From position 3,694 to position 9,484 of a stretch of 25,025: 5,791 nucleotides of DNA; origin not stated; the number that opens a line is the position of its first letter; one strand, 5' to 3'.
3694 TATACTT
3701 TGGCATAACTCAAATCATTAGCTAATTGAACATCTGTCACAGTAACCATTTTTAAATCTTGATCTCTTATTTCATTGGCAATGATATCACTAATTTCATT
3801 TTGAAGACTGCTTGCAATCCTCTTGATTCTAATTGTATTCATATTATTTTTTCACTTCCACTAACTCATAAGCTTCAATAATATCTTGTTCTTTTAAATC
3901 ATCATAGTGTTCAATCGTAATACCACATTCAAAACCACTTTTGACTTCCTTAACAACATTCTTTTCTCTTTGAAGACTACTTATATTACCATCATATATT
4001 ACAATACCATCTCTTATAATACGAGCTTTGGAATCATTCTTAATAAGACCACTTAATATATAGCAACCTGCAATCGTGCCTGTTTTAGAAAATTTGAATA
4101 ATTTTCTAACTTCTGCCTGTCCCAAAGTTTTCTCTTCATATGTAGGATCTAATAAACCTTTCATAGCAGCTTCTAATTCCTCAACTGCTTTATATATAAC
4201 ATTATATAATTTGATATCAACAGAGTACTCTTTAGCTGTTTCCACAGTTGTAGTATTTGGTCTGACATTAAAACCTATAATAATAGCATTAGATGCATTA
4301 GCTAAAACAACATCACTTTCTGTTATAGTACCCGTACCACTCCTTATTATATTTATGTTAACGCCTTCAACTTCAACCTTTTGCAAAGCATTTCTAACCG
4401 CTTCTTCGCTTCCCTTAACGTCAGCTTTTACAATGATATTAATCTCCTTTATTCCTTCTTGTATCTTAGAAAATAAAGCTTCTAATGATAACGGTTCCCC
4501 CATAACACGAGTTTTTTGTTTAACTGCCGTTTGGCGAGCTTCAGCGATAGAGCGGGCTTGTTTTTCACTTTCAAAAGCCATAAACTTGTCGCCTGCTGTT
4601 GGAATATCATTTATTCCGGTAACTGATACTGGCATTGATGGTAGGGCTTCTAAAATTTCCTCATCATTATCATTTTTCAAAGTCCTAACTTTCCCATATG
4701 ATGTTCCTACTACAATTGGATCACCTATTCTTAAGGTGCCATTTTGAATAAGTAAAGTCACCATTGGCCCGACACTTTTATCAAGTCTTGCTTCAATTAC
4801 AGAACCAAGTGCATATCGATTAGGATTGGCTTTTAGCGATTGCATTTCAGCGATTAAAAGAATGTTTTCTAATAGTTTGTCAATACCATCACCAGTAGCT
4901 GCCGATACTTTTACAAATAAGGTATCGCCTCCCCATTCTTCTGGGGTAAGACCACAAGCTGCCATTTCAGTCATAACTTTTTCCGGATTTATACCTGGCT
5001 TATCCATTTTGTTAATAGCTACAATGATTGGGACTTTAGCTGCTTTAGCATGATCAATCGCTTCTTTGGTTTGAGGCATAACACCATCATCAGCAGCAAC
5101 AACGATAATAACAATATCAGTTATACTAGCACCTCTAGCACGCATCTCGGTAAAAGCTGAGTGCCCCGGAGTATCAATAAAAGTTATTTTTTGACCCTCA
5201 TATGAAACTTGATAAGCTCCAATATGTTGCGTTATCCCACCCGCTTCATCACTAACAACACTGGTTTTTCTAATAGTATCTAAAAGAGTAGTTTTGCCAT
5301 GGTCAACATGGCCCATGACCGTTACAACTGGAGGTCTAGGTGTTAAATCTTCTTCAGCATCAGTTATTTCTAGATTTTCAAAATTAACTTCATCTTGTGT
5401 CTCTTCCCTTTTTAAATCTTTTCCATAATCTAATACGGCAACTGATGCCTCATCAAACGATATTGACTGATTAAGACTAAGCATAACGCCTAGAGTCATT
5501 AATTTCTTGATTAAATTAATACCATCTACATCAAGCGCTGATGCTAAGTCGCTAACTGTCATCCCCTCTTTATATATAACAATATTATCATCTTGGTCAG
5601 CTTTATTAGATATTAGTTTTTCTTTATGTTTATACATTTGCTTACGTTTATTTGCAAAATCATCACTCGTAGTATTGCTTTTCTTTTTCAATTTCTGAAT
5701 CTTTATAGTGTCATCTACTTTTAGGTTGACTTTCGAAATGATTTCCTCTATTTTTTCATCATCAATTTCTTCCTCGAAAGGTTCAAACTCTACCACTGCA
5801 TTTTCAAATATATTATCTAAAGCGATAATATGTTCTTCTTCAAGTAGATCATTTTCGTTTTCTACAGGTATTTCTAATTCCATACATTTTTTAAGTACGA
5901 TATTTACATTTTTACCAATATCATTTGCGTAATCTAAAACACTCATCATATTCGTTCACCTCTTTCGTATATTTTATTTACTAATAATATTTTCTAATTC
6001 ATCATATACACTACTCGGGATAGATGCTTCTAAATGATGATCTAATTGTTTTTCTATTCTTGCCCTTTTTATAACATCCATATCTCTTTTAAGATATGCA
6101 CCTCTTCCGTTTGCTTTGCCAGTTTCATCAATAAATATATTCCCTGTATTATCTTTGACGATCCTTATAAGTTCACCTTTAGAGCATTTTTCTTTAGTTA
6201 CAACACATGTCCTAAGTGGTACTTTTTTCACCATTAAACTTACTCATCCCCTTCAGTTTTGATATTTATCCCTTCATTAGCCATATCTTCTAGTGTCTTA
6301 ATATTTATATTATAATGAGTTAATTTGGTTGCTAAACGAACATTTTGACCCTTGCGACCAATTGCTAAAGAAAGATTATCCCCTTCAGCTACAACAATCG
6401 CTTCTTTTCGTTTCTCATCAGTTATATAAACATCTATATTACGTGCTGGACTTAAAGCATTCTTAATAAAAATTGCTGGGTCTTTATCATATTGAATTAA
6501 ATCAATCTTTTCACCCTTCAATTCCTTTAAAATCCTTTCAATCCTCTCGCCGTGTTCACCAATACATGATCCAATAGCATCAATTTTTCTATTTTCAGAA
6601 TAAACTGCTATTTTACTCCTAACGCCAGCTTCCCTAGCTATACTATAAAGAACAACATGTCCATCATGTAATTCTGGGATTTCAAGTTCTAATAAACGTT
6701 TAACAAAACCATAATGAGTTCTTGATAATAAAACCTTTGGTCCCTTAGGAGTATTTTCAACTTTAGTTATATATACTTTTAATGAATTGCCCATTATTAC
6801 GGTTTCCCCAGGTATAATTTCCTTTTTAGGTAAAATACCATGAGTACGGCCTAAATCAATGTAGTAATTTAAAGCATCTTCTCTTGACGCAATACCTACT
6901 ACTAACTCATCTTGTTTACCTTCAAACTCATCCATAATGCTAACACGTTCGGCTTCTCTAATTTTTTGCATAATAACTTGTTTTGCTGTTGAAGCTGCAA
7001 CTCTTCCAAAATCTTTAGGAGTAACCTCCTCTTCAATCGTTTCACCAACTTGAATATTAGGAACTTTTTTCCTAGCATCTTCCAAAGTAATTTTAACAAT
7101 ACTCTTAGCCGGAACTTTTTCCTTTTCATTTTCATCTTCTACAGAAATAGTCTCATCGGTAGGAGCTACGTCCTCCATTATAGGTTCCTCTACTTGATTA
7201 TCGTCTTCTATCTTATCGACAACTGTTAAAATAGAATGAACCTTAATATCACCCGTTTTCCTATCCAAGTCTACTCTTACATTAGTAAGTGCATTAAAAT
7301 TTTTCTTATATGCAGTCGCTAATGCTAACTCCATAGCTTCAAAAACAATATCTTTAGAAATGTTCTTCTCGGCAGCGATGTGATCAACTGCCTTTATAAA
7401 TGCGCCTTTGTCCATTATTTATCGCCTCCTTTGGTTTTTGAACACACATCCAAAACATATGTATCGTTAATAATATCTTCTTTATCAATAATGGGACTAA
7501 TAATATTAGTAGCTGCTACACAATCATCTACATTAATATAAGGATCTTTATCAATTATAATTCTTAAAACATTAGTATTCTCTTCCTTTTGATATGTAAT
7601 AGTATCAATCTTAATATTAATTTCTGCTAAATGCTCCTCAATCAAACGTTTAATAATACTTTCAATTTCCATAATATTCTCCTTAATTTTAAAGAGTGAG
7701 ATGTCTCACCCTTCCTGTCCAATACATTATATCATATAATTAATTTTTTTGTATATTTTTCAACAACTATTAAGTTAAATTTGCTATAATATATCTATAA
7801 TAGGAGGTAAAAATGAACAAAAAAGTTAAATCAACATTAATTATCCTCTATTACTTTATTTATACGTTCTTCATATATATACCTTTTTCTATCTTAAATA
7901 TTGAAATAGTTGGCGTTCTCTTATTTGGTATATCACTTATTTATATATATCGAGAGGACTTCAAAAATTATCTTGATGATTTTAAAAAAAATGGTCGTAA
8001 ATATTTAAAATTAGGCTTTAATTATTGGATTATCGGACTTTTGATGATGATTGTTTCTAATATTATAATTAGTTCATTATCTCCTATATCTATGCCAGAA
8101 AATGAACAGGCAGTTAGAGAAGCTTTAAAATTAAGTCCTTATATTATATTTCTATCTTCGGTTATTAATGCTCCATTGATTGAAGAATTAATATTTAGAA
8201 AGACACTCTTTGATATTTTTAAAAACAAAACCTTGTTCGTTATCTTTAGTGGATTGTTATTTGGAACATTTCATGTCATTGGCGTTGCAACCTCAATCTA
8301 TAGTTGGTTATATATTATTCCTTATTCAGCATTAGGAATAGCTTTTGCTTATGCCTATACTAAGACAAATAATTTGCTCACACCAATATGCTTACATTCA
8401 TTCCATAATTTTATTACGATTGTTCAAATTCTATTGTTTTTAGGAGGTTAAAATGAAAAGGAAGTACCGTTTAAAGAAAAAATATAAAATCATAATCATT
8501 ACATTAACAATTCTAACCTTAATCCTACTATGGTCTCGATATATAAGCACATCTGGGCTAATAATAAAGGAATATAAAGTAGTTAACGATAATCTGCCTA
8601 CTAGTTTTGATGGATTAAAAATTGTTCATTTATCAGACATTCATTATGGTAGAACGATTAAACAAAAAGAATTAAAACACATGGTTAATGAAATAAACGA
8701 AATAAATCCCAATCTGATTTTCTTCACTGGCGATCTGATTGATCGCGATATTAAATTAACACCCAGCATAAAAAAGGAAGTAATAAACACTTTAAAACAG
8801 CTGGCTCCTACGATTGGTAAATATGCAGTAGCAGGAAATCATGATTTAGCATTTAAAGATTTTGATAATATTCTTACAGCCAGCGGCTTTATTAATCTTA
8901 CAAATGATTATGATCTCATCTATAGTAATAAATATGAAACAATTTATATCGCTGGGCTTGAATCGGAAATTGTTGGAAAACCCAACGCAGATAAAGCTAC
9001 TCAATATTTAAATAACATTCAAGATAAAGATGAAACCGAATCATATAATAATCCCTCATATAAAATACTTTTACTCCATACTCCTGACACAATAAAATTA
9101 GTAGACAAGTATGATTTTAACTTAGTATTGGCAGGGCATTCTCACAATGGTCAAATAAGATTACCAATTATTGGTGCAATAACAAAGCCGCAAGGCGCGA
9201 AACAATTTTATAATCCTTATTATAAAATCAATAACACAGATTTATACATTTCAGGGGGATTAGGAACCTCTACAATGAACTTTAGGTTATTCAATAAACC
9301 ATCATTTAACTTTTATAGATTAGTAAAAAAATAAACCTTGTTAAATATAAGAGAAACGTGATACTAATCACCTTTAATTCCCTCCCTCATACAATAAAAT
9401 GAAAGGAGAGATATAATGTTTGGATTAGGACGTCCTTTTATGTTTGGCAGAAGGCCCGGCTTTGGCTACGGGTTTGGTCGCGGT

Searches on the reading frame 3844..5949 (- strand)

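Call 6: search_protein_families(library=pfam, proteins=[window:3844-5949:-], max_evalue=0.001)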
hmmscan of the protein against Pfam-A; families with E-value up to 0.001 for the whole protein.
window:3844-5949:- (701 aa): 9 families
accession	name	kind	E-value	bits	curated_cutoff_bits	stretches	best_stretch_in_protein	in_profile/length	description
PF11987.13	IF-2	-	2.5e-37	127.8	27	1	487-592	10-116/117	Translation-initiation factor 2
PF00009.33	GTP_EFTU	-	8e-37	127.1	26.5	1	209-365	6-184/188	Elongation factor Tu GTP binding domain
PF22042.2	EF-G_D2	-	1.1e-23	83.5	27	1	381-458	3-83/84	Elongation factor G domain 2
PF01926.29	MMR_HSR1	-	1.3e-12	48.2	21.9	1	209-314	2-113/113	50S ribosome-binding GTPase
PF04760.21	IF2_N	-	1.1e-11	44.7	25.3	1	128-176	2-51/53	Translation initiation factor IF-2, N-terminal region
PF03144.31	GTP_EFTU_D2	-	7.7e-07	29.9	30.3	1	624-679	1-58/73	Elongation factor Tu domain 2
PF00025.27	Arf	-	9.8e-07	28.8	22.3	1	211-363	19-170/174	ADP-ribosylation factor family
PF14578.12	GTP_EFTU_D4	-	0.00026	21.3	23.8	0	621-681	15-72/86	Elongation factor Tu domain 4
PF03308.22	MeaB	-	0.00072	19.1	23.1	0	290-366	154-234/273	Methylmalonyl Co-A mutase-associated GTPase MeaB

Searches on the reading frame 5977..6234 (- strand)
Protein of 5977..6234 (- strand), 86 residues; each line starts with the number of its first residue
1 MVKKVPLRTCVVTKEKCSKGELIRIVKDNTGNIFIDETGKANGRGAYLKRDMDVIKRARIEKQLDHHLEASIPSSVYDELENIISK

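Call 50: search_protein_families(library=pfam, proteins=[window:5977-6234:-], max_evalue=0.01)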
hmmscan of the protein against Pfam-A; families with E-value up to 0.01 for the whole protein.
window:5977-6234:- (86 aa): 1 family
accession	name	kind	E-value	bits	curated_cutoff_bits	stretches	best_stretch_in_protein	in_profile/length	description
PF04296.18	YlxR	-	5e-25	87.6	26.9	1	8-81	1-74/75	Protein of unknown function (DUF448)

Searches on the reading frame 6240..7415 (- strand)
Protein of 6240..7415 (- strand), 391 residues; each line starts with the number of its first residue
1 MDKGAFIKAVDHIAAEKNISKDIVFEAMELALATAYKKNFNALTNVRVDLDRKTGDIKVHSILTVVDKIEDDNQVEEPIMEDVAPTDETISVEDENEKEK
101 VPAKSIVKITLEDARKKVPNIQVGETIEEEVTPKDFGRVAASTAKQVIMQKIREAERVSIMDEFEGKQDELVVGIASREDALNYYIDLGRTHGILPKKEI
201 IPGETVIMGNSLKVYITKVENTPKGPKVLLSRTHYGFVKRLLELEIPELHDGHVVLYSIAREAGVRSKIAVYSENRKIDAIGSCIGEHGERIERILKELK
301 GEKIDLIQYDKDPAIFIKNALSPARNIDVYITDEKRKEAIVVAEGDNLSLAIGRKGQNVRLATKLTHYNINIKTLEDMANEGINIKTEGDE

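Call 6: search_protein_families(library=pfam, proteins=[window:6240-7415:-], max_evalue=0.001)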
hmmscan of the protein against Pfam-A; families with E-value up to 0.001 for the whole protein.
window:6240-7415:- (391 aa): 3 families
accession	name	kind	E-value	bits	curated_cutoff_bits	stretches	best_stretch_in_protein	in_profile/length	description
PF08529.16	NusA_N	-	6.3e-36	123.6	23.8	1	6-157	2-118/119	NusA N-terminal domain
PF13184.12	KH_5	-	1.8e-24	86.1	27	1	263-329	1-67/69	NusA-like KH domain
PF23095.1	KH_NusA_C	-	0.00073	20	34.2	0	339-375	1-37/59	Transcription termination/antitermination protein NusA, KH domain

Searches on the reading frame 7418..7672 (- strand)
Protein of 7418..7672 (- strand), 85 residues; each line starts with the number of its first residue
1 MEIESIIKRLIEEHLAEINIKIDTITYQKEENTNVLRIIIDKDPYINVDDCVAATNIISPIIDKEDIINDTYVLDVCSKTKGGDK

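Call 50: search_protein_families(library=pfam, proteins=[window:7418-7672:-], max_evalue=0.01)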
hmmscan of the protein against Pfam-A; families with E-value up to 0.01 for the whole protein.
window:7418-7672:- (85 aa): 1 family
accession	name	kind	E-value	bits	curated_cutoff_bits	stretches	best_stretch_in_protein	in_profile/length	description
PF02576.22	RimP_N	-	5.5e-15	56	22.7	1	10-78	1-69/73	RimP N-terminal domain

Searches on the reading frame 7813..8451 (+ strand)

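Call 4: search_protein_families(library=pfam, proteins=[window:7813-8451:+], max_evalue=0.01)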
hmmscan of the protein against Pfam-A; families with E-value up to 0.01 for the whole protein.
window:7813-8451:+ (212 aa): 1 family
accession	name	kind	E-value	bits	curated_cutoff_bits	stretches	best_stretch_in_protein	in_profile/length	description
PF02517.21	Rce1-like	-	1.9e-18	67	22.4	1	108-201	3-93/93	Type II CAAX prenyl endopeptidase Rce1-like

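Call 5: search_protein_families(library=ncbifam, proteins=[window:7813-8451:+], max_evalue=0.01)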
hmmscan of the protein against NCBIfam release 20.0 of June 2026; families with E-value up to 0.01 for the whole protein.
window:7813-8451:+ (212 aa): 5 families
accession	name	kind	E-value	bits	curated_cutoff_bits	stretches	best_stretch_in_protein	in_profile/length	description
NF041647.1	ABC_perm_CPBP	equivalog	2.8e-11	42.9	435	1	12-205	437-633/636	ABC transporter permease subunit/CPBP intramembrane protease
NF046050.1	CPBP_fam_MroQ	equivalog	4.9e-10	39.2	270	1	36-208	50-227/243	intramembrane glutamic endopeptidase MroQ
NF033192.3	CPBP_JDVT_MrtJ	equivalog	6.6e-07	29.9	75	1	115-203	3-96/98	JDVT-CTERM system glutamic-type intramembrane protease MrtJ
NF040589.1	CPBP_Synerg_MrtS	equivalog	0.0015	18.8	130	1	79-202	42-163/170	Synerg-CTERM system glutamic-type intramembrane protease MrtS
TIGR03008.1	pepcterm_CAAX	equivalog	0.004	17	81.05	1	94-204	98-211/222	CAAX prenyl protease-related protein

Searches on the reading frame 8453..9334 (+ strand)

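Call 4: search_protein_families(library=pfam, proteins=[window:8453-9334:+], max_evalue=0.01)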
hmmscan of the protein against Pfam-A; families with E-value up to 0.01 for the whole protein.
window:8453-9334:+ (293 aa): 2 families
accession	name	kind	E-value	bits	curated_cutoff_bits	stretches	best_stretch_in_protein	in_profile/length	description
PF00149.33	Metallophos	-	3.1e-17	64.1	21.5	1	55-232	1-190/191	Calcineurin-like phosphoesterase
PF12850.12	Metallophos_2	-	2.5e-08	34.5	27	1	55-235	1-121/154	Calcineurin-like phosphoesterase superfamily domain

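Call 5: search_protein_families(library=ncbifam, proteins=[window:8453-9334:+], max_evalue=0.01)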
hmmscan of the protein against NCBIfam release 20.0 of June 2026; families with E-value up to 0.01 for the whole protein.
window:8453-9334:+ (293 aa): 7 families
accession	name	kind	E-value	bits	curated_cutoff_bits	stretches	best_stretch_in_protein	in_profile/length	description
NF033458.1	lipid_A_LpxG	equivalog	4.7e-33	114.9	350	2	16-132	6-119/321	UDP-2,3-diacylglucosamine diphosphatase LpxG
NF008460.0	PRK11340.1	equivalog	1.3e-27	96.9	188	1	37-289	36-269/271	phosphodiesterase YaeI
TIGR00619.1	sbcd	subfamily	1.3e-05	25.2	77.65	1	55-132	1-87/252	exonuclease subunit SbcD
TIGR04123.1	P_estr_lig_assc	hypoth_equivalog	3.3e-05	23.4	150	1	69-134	48-111/207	ligase-associated DNA damage response endonuclease PdeM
TIGR03729.1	acc_ester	subfamily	0.00017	21.1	148.25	1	56-160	1-102/239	putative phosphoesterase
TIGR00040.1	yfcE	subfamily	0.00021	21.4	56.25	0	56-138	2-72/158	YfcE family phosphodiesterase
NF053862.1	DS9_1_antiphage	equivalog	0.0019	17.1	420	0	50-139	189-296/486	anti-phage phosphoesterase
